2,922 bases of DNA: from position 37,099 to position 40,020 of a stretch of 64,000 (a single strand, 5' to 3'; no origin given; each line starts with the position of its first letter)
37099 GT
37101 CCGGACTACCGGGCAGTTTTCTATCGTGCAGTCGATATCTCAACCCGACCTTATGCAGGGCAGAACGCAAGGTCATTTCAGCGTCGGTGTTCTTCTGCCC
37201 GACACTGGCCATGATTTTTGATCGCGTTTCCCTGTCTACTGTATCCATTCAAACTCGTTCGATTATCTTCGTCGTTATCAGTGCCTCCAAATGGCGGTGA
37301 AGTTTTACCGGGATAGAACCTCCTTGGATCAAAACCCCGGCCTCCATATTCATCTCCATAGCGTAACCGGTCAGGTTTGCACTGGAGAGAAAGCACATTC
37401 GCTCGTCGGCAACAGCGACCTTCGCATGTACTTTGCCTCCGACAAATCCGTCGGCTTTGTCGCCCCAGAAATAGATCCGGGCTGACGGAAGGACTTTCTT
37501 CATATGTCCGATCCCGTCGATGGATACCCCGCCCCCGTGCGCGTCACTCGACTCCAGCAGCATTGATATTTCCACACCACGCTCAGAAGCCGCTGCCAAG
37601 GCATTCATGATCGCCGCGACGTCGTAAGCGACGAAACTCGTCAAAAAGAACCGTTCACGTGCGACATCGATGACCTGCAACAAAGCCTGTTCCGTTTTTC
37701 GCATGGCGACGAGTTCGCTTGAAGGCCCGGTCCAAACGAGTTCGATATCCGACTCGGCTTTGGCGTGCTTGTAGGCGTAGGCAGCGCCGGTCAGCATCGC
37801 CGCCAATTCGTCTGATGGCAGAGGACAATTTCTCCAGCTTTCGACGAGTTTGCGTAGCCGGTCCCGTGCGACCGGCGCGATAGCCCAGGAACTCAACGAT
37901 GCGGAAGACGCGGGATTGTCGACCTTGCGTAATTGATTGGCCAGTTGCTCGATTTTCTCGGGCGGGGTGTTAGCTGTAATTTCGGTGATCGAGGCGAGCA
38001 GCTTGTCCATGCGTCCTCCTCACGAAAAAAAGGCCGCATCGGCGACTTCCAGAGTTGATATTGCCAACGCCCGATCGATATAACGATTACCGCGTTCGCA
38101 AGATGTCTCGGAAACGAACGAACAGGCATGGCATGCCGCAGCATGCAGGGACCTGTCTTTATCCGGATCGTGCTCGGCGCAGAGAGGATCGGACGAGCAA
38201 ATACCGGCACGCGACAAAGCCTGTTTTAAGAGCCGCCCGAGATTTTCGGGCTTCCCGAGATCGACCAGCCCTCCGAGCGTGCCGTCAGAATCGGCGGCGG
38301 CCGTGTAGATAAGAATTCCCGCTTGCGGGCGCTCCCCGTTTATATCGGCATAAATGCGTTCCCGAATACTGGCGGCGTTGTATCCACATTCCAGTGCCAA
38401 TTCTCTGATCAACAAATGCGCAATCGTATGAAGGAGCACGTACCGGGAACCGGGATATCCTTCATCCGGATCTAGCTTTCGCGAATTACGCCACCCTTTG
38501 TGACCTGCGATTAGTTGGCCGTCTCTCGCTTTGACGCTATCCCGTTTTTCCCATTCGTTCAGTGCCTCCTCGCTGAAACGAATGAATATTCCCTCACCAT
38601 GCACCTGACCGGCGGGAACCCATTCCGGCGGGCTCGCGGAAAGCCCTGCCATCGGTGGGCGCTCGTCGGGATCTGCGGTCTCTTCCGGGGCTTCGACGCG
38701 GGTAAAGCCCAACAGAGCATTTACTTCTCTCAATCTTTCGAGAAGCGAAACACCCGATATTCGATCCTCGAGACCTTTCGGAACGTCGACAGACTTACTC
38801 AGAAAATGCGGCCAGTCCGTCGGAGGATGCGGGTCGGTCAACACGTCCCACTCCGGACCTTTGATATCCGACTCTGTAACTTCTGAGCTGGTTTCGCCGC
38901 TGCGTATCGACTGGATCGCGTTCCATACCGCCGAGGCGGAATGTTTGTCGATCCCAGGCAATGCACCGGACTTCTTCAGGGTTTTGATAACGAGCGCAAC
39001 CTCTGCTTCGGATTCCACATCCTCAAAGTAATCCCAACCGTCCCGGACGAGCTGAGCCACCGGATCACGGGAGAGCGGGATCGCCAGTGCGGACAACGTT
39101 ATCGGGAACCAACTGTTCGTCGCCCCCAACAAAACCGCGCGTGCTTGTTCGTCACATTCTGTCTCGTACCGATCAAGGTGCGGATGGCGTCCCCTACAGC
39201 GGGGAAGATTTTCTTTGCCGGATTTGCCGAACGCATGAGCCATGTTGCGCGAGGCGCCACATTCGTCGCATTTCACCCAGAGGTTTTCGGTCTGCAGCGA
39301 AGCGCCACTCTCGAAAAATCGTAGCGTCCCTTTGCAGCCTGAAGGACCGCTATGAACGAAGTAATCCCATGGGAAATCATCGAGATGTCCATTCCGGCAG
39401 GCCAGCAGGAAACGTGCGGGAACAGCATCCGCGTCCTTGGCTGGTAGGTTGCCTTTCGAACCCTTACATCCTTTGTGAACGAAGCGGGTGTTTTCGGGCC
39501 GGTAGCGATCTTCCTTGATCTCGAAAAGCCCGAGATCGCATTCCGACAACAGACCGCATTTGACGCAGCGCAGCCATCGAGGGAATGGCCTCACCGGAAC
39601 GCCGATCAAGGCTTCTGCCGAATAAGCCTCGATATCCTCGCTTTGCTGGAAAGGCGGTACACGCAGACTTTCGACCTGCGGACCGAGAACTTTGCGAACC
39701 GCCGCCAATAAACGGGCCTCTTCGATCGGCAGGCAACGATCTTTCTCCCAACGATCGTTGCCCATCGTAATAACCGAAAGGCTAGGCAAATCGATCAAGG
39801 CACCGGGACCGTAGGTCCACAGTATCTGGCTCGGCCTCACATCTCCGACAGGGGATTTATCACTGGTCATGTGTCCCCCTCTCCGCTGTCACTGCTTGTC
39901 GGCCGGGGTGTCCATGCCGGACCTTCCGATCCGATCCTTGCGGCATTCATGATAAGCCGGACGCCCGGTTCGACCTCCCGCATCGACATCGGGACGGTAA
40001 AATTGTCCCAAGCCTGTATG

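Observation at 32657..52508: A ~19.9-kb gene string fuses DISARM, Vsr, SPARSA and a protease, mostly through overlapping or abutting start/stop codons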

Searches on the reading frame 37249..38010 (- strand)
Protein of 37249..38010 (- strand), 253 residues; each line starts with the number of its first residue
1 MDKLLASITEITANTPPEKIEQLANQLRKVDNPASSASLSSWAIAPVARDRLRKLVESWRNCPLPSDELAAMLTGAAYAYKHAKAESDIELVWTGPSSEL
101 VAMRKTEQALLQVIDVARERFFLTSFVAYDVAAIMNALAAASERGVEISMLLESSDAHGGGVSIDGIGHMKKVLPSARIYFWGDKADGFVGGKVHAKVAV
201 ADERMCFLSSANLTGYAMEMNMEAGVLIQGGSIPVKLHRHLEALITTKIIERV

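Call 3: search_protein_families(library=pfam, proteins=[window:37249-38010:-])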
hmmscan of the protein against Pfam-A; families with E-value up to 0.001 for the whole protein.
window:37249-38010:- (253 aa): 2 families
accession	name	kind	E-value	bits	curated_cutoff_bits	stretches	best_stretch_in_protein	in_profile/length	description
PF13091.12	PLDc_2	-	4e-16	59.5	27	1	110-243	1-130/132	PLD-like domain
PF00614.28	PLDc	-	0.00093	19.6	21.9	0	194-215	5-26/28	Phospholipase D Active site motif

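Call 4: search_protein_families(library=padloc, proteins=[window:37249-38010:-])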
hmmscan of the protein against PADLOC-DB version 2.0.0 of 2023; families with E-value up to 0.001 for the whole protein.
window:37249-38010:- (253 aa): 25 families
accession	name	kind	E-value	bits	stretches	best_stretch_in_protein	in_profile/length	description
PDLC02585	DrmC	-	3.7e-106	352.3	1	1-253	1-253/253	DrmC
PDLC02606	DrmC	-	1.8e-74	247.4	1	72-253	1-182/182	DrmC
PDLC02602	DrmC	-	4.1e-65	218.2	1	1-250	3-254/381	DrmC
PDLC02588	DrmC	-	1.5e-54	183.3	1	6-252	8-251/256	DrmC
PDLC02605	DrmC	-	5.6e-48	161.9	1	3-251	7-266/270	DrmC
PDLC02607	DrmC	-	5.4e-45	151.8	1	3-247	5-256/265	DrmC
PDLC02597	DrmC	-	6.3e-42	142.1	1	77-246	69-233/242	DrmC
PDLC02610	DrmC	-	2e-38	129.4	1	150-250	2-102/107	DrmC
PDLC02595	DrmC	-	9.3e-37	125.2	1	37-252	44-266/269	DrmC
PDLC02589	DrmC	-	4.3e-34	115.8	1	64-253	68-262/264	DrmC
PDLC02587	DrmC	-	8.9e-19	65.5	2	194-253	205-264/267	DrmC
PDLC02614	DrmC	-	2.1e-18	64.6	1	87-243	3-149/153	DrmC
PDLC02616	DrmC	-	8.3e-18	62.8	1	66-252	43-223/224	DrmC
PDLC02615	DrmC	-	1.6e-16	58.3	1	49-232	14-196/218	DrmC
PDLC02591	DrmC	-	5.4e-16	56.5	1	23-250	27-256/260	DrmC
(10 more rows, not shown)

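Call 35: find_related_loci(query=A2, collection=metagenome_contigs, flank=10000)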
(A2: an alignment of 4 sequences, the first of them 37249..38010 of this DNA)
Query A2 (253 aa) in metagenome_contigs; peptide patterns used: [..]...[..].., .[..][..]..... (x = any residue, [..] = any of these).
414 stretches matched a pattern; 192 encode a relative of the query (tblastn E <= 1e-3); the best 80 are kept; 80 distinct loci.
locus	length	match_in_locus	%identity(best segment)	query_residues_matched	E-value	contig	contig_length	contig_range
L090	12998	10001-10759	85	1-253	3e-137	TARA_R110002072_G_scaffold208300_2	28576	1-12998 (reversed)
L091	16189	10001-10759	85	1-253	3e-137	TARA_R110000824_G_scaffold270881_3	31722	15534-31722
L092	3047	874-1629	64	1-252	2e-116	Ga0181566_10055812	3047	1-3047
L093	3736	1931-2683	66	1-251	9e-113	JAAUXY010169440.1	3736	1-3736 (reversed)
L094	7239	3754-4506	64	1-251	3e-110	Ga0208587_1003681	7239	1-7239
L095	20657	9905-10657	66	1-251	8e-110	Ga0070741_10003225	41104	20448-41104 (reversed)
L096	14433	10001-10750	63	1-250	9e-107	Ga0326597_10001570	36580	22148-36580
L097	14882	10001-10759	62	1-253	5e-106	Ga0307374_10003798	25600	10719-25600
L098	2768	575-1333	63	1-253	8e-109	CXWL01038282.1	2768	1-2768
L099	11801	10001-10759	61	1-253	1e-104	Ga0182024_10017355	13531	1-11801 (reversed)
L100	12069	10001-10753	61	1-251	6e-104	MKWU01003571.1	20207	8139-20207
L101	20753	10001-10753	64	1-251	2e-103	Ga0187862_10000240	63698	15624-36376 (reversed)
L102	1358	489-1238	62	1-250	1e-111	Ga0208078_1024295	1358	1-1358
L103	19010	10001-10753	61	1-251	4e-103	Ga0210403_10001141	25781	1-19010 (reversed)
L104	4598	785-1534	62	1-251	2e-103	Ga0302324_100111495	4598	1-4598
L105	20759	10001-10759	61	1-253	6e-103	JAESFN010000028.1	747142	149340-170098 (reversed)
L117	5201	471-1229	56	1-253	1e-89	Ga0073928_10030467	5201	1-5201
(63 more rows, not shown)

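Call 39: search_protein_families(library=pfam, proteins=[L095:10682-12676:+, L096:11234-11785:+, L096:11782-13482:+, L105:11447-13447:+, L105:13357-15480:+, L091:11296-12459:-, L091:12742-13791:-, L117:2135-3283:-, L101:13294-14007:-])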
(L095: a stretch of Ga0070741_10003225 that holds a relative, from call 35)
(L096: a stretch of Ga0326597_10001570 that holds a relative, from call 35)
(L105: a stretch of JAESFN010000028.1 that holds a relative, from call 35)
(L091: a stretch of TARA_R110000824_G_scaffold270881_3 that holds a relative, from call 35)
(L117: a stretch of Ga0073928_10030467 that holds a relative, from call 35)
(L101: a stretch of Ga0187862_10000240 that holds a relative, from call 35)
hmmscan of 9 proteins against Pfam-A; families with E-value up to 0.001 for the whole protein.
L095:10682-12676:+ (664 aa): 2 families
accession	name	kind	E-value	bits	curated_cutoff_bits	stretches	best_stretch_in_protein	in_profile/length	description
PF13589.12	HATPase_c_3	-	9.3e-24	84.4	25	1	29-139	5-112/137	Histidine kinase-, DNA gyrase B-, and HSP90-like ATPase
PF02518.31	HATPase_c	-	5.1e-07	30.6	26.4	1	30-82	9-63/111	Histidine kinase-, DNA gyrase B-, and HSP90-like ATPase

L096:11234-11785:+ (183 aa): 0 families

L096:11782-13482:+ (566 aa): 0 families

L105:11447-13447:+ (666 aa): 7 families
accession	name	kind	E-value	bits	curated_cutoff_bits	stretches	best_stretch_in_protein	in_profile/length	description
PF13175.12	AAA_15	-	1.5e-30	107.5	32.1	2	1-86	1-88/374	AAA ATPase domain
PF13304.12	AAA_21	-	9.6e-20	72.3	27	2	306-358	259-302/304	AAA domain, putative AbiEii toxin, Type IV TA system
PF20469.4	OLD-like_TOPRIM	-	3.6e-15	56.7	23.2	1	405-477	1-67/67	Overcoming lysogenization defect protein-like, TOPRIM domain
PF11398.14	DUF2813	-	2.5e-14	53.9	21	2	19-165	15-162/372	Protein of unknown function (DUF2813)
PF13476.12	AAA_23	-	1.8e-12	48.7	27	1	5-119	1-87/201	AAA domain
PF02463.25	SMC_N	-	3e-11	43.6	40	1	3-361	2-204/220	RecF/RecN/SMC N terminal domain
PF13555.12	AAA_29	-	5e-05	23.4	27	1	28-55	23-50/61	P-loop containing region of AAA domain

L105:13357-15480:+ (707 aa): 2 families
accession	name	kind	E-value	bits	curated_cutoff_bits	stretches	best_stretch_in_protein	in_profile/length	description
PF00580.27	UvrD-helicase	-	8.7e-21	75.2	23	1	78-324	15-255/271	UvrD/REP helicase N-terminal domain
PF13245.12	AAA_19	-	2.2e-08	34.8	25.1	1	81-323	16-132/134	AAA domain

L091:11296-12459:- (387 aa): 1 family
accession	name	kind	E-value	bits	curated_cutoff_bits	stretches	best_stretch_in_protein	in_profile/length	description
PF00589.27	Phage_integrase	-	1.9e-31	109.6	27.1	1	202-373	2-171/172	Phage integrase family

L091:12742-13791:- (349 aa): 2 families
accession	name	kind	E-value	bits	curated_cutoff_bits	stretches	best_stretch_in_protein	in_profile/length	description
PF12833.13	HTH_18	-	3.9e-22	78.8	33.6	1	263-341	1-79/80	Helix-turn-helix domain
PF00165.29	HTH_AraC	-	1.2e-13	51.2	26.6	1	306-340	8-41/42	Bacterial regulatory helix-turn-helix proteins, AraC family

L117:2135-3283:- (382 aa): 1 family
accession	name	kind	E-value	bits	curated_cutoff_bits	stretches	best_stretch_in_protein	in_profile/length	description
PF09994.14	T6SS_Tle1-like_cat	-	1.7e-82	277.4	27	1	3-272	1-287/287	T6SS, Phospholipase effector Tle1-like, catalytic domain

L101:13294-14007:- (237 aa): 0 families

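Call 49: search_protein_families(library=padloc, proteins=[L096:11234-11785:+, L096:11782-13482:+, L095:10682-12676:+, L105:11447-13447:+, L105:13357-15480:+], max_evalue=0.01)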
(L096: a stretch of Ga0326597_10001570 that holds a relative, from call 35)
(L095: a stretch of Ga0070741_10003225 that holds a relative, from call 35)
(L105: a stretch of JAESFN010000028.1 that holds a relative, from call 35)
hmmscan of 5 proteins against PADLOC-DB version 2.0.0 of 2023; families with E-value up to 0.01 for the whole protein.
L096:11234-11785:+ (183 aa): 0 families

L096:11782-13482:+ (566 aa): 0 families

L095:10682-12676:+ (664 aa): 3 families
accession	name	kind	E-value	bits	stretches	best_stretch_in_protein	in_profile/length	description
PDLC03419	REase_II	-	8.2e-98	326.5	1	8-581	6-595/695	Type II restriction enzyme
PDLC03485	REase_II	-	1.1e-63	213.7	1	9-371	8-358/611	Type II restriction enzyme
PDLC02204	MzaB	-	5.5e-06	23.1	1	8-138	10-132/500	-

L105:11447-13447:+ (666 aa): 154 families (the best 25 are shown)
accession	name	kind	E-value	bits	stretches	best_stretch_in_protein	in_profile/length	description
PDLC00099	GajA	-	4.6e-212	704.4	1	1-658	1-622/626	AAA ATPase domain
PDLC00080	GajA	-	5.1e-177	588.4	1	1-654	1-619/622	AAA ATPase domain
PDLC00096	GajA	-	5e-163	542.2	1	1-656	1-615/630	AAA ATPase domain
PDLC00091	GajA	-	3.3e-94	314.9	1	1-655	1-621/627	AAA ATPase domain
PDLC00071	GajA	-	3.1e-89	298.4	1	1-656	1-584/588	AAA ATPase domain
PDLC00069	GajA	-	1.8e-68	229.6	1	1-654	1-684/687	AAA ATPase domain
PDLC00073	GajA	-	6.7e-65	218.2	2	284-654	250-587/589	AAA ATPase domain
PDLC00083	GajA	-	2.4e-61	205.9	3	1-186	1-181/639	AAA ATPase domain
PDLC00070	GajA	-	2.9e-60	202.5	1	1-556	1-525/596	AAA ATPase domain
PDLC00064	GajA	-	9.7e-60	200.8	1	240-653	61-456/464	AAA ATPase domain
PDLC00101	GajA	-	7.9e-56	188.1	2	284-478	248-437/632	AAA ATPase domain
PDLC00077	GajA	-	4.1e-49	165.7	2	284-478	303-499/616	AAA ATPase domain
PDLC00072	GajA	-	1.2e-46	157.5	2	264-458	297-489/709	AAA ATPase domain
PDLC00092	GajA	-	6.8e-41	138.5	2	244-484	244-477/604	AAA ATPase domain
PDLC00065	GajA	-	4e-35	119.7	2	280-478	298-506/670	AAA ATPase domain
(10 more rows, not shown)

L105:13357-15480:+ (707 aa): 48 families (the best 25 are shown)
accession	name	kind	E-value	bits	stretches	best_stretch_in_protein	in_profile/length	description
PDLC00147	GajB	-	1.9e-182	606.5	1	38-699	3-636/637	UrvD helicase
PDLC00105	GajB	-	6.3e-177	588.1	1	35-700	5-649/649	UrvD helicase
PDLC00131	GajB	-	1.6e-103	345.9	1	40-698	5-646/647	UrvD helicase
PDLC00139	GajB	-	7.6e-96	319.8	1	71-698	30-642/644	UrvD helicase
PDLC00146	GajB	-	3.8e-91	304.9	1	41-699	4-663/663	UrvD helicase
PDLC00126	GajB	-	1.2e-57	194.1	2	72-356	28-303/606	UrvD helicase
PDLC00124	GajB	-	5.4e-53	178.6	3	68-157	24-112/738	UrvD helicase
PDLC00129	GajB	-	6.1e-46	155.2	2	82-361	31-308/594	UrvD helicase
PDLC00138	GajB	-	5e-42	142.3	2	78-326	19-266/581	UrvD helicase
PDLC00112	GajB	-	5.9e-32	109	2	77-335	19-265/581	UrvD helicase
PDLC00142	GajB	-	2.1e-27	93.8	2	81-357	21-293/583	UrvD helicase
PDLC00136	GajB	-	2.4e-24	84.2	1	75-335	16-260/570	UrvD helicase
PDLC00119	GajB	-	1.4e-23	81.7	1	80-358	19-296/565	UrvD helicase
PDLC00127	GajB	-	7.3e-23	78.9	1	75-327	19-250/594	UrvD helicase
PDLC00106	GajB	-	1.6e-21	74.5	1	74-326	14-250/577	UrvD helicase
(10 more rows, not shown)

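Call 67: search_solved_structures(query=L096:11782-13482:+, max_evalue=1)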
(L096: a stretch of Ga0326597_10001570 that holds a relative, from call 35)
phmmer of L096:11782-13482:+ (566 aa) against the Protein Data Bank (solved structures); distinct sequences matched with E-value up to 1: 0.

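Call 68: search_solved_structures(query=L096:11234-11785:+, max_evalue=1)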
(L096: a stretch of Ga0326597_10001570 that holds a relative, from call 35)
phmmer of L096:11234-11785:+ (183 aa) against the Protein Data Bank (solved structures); distinct sequences matched with E-value up to 1: 16.
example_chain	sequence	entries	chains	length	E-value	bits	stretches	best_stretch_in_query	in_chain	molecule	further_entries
1tim_A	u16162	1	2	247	0.24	14.5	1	13-74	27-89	TRIOSEPHOSPHATE ISOMERASE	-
3isl_A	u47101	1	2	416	0.38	13.9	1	61-129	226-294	Purine catabolism protein pucG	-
1ssd_A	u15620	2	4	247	0.56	13.3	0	16-74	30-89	Triosephosphate isomerase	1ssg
1sq7_A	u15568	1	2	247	0.57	13.3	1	16-74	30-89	Triosephosphate isomerase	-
1spq_A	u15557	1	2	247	0.58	13.3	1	16-74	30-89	Triosephosphate isomerase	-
1sw0_A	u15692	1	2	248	0.58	13.3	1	16-74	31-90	Triosephosphate isomerase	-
4p61_A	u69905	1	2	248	0.59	13.2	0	16-74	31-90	Triosephosphate isomerase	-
1tph_1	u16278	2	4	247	0.59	13.2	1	16-74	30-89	TRIOSEPHOSPHATE ISOMERASE | TRIOSE PHOSPHATE ISOMERASE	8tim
1tpu_A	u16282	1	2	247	0.59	13.2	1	16-74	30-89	TRIOSEPHOSPHATE ISOMERASE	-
1tpb_1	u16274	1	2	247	0.59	13.2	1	16-74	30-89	TRIOSEPHOSPHATE ISOMERASE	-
1sw7_A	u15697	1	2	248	0.61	13.2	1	16-74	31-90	Triosephosphate isomerase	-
1sw3_A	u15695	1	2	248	0.61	13.2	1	16-74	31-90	Triosephosphate isomerase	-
1su5_A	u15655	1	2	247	0.61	13.2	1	16-74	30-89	Triosephosphate isomerase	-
1tpw_A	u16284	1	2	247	0.66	13.1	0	16-74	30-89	TRIOSEPHOSPHATE ISOMERASE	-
1tpv_A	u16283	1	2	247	0.66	13.1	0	16-74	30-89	TRIOSEPHOSPHATE ISOMERASE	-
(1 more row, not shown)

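Call 69: search_protein_families(library=ncbifam, proteins=[L096:11234-11785:+, L096:11782-13482:+], max_evalue=0.01)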
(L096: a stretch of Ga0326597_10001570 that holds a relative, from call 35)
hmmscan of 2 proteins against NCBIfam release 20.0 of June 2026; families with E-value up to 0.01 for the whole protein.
L096:11234-11785:+ (183 aa): 0 families

L096:11782-13482:+ (566 aa): 0 families

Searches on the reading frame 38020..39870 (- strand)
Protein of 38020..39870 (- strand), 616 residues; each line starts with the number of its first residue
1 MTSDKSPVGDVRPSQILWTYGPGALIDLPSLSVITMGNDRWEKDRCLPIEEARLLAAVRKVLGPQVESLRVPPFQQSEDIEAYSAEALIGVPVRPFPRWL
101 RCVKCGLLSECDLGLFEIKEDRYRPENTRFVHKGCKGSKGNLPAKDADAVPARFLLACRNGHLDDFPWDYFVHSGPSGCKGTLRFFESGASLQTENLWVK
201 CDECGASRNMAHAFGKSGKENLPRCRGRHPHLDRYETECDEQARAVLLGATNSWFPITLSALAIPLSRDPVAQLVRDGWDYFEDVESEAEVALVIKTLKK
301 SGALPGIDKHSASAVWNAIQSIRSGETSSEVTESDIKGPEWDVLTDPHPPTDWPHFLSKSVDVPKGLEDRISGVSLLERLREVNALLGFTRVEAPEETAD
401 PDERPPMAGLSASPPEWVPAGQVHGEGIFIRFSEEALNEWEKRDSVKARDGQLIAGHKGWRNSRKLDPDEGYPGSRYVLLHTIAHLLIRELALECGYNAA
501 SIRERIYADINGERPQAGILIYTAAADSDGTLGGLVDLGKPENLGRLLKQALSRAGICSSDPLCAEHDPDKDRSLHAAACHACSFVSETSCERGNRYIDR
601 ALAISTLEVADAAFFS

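Call 3: search_protein_families(library=pfam, proteins=[window:38020-39870:-])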
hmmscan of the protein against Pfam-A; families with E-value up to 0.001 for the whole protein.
window:38020-39870:- (616 aa): 1 family
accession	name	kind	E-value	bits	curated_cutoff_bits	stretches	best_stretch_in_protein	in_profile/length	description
PF09369.15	MZB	-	1e-10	42.6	24.2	1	484-583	2-79/80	MrfA Zn-binding domain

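Call 4: search_protein_families(library=padloc, proteins=[window:38020-39870:-])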
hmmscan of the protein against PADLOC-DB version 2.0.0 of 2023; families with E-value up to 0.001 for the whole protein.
window:38020-39870:- (616 aa): 4 families
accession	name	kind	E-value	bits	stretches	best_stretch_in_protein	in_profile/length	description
PDLC02584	DrmB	-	1.9e-80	268.9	1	188-615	13-442/445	DrmB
PDLC02583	DrmB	-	4.1e-78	261.9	2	374-606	376-604/606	DrmB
PDLC02579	DrmB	-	2.1e-73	245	1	315-615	15-313/314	DrmB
PDLC02582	DrmB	-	7.2e-10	36.1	1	476-604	522-633/649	DrmB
